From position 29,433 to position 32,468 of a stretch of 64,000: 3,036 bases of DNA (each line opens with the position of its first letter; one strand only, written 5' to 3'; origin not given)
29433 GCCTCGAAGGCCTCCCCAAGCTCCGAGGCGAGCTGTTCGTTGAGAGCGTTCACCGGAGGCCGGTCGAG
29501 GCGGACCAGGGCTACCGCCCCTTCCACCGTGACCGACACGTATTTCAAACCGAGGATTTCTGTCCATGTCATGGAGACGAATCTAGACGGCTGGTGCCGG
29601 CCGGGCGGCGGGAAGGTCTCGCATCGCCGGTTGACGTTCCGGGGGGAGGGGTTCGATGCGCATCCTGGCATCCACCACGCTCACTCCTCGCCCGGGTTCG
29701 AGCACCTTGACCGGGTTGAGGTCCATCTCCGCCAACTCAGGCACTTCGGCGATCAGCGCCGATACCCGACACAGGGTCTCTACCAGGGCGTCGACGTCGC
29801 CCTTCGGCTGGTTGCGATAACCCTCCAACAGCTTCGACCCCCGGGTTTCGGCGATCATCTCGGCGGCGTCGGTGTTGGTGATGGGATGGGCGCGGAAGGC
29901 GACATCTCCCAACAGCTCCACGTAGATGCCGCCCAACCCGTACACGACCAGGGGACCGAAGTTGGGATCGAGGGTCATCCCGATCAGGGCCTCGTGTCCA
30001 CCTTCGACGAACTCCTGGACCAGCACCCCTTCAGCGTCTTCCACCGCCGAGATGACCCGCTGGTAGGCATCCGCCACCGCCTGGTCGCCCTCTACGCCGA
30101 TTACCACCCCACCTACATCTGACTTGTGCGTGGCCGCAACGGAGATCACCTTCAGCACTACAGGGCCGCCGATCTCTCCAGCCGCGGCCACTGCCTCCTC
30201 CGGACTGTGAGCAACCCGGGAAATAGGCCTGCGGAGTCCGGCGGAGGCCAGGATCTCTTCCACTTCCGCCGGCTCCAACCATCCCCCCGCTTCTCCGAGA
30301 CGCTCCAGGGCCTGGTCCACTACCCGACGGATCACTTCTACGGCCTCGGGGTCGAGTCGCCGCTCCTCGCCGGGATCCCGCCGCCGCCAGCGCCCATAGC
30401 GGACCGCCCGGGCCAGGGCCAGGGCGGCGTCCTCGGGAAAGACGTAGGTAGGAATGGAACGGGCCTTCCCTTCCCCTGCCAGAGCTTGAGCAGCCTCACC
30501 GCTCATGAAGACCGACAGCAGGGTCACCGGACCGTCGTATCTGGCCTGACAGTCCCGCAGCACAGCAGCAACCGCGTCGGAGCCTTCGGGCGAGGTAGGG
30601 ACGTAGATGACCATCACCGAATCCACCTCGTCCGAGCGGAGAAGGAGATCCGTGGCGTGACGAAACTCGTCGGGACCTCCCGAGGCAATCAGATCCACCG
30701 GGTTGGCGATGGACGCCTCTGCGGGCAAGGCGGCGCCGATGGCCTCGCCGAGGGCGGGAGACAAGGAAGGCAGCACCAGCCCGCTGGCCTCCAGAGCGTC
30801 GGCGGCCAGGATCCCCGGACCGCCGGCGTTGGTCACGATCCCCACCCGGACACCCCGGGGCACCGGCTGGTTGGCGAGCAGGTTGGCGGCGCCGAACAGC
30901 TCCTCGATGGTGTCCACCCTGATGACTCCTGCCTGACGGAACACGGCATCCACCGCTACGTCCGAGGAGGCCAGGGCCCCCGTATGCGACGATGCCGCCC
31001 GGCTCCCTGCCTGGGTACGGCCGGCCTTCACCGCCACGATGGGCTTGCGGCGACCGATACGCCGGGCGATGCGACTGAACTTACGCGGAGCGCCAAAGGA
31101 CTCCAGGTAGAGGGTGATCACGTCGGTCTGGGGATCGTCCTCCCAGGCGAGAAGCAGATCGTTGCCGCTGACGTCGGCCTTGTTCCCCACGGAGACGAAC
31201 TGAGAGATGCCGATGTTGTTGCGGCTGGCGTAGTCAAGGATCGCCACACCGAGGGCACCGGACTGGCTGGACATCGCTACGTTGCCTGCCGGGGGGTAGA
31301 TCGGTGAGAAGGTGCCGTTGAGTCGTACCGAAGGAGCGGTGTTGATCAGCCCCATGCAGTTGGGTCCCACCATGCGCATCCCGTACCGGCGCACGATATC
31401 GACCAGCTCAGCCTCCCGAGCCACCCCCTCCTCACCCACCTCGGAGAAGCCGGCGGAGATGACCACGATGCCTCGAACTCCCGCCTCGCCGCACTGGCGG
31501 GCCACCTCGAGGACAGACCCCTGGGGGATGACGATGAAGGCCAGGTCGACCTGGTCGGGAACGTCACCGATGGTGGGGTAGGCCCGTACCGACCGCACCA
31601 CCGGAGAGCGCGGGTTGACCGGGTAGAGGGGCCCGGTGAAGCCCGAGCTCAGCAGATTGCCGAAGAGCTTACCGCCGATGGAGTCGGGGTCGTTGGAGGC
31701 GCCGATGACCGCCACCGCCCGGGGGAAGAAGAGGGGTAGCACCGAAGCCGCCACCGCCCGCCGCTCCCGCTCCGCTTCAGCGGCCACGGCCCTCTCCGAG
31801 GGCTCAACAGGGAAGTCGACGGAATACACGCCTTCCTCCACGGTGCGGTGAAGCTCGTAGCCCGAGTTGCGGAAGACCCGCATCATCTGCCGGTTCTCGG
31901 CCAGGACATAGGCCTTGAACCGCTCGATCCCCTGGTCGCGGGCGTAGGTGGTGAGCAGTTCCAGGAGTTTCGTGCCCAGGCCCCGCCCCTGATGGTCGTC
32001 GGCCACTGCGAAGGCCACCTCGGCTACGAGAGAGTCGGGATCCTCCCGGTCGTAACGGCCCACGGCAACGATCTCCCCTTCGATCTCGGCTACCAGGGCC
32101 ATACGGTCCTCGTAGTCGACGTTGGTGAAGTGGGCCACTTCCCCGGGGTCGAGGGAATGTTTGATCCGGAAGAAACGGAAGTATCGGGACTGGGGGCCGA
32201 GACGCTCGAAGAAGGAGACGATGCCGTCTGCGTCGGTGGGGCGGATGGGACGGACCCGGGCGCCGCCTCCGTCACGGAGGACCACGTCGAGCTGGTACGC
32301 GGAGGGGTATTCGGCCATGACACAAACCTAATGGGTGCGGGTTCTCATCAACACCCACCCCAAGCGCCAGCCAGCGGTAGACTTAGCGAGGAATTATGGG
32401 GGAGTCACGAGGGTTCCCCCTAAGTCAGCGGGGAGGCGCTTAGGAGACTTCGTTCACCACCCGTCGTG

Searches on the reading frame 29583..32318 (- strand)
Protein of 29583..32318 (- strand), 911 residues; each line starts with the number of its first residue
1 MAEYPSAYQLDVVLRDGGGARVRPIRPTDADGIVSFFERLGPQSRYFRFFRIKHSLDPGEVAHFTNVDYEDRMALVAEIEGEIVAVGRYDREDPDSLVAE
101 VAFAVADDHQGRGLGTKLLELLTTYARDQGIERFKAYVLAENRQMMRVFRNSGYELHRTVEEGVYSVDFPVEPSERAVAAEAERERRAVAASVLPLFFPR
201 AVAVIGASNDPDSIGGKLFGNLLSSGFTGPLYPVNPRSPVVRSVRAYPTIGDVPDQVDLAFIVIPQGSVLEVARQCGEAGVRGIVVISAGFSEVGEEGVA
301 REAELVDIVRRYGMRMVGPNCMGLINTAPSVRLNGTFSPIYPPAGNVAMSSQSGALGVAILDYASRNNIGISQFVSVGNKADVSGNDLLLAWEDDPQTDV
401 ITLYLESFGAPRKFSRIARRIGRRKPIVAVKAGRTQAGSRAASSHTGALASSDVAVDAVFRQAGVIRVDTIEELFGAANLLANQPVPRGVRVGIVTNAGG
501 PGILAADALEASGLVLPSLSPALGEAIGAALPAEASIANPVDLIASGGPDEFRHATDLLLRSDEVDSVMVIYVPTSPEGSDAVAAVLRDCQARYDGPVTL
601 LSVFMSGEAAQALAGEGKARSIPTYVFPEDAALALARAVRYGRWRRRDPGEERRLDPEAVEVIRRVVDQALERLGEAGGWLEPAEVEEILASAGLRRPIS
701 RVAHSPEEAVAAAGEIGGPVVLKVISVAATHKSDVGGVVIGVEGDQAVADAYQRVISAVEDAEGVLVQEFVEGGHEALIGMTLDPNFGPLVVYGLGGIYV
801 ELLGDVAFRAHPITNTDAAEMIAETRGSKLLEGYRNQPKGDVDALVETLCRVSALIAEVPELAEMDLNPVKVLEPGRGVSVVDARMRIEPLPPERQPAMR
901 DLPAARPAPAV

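Call 17: search_protein_families(library=pfam, proteins=[window:29583-32318:-], max_evalue=0.1)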
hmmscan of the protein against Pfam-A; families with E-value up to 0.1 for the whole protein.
window:29583-32318:- (911 aa): 13 families
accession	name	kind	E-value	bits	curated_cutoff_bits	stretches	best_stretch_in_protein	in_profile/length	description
PF13549.11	ATP-grasp_5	-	2.5e-67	226.9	27.6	1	676-888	5-221/221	ATP-grasp domain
PF13607.11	Succ_CoA_lig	-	4.9e-58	195.2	27.4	1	344-481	1-138/138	Succinyl-CoA ligase like flavodoxin domain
PF13380.12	CoA_binding_2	-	1.3e-24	87.3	22.8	1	200-326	1-115/116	CoA binding domain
PF00583.31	Acetyltransf_1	-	4.2e-15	56.5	20.7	1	67-154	28-116/116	Acetyltransferase (GNAT) family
PF13302.13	Acetyltransf_3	-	1.8e-10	42.1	25.4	1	22-154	4-137/138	Acetyltransferase (GNAT) domain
PF02629.25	CoA_binding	-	2.5e-09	38.2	22.3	1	201-290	5-97/97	CoA binding domain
PF13508.13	Acetyltransf_7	-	2.6e-09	37.8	27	1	74-155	5-83/84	Acetyltransferase (GNAT) domain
PF19045.5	Ligase_CoA_2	-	2.8e-07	31.1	23.7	1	492-574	1-83/162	Ligase-CoA domain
PF13420.13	Acetyltransf_4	-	4.7e-07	30.4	24.3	1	75-162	53-142/155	Acetyltransferase (GNAT) domain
PF13673.13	Acetyltransf_10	-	8e-05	23.1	23.6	1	73-157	32-110/128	Acetyltransferase (GNAT) domain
PF08445.16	FR47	-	0.00082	19.8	22.1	1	102-158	26-81/86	FR47-like protein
PF14542.12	Acetyltransf_CG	-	0.021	15.4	30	1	78-131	7-58/80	GCN5-related N-acetyl-transferase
PF08442.15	ATP-grasp_2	-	0.074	13.1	29.5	0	687-787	8-117/202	ATP-grasp domain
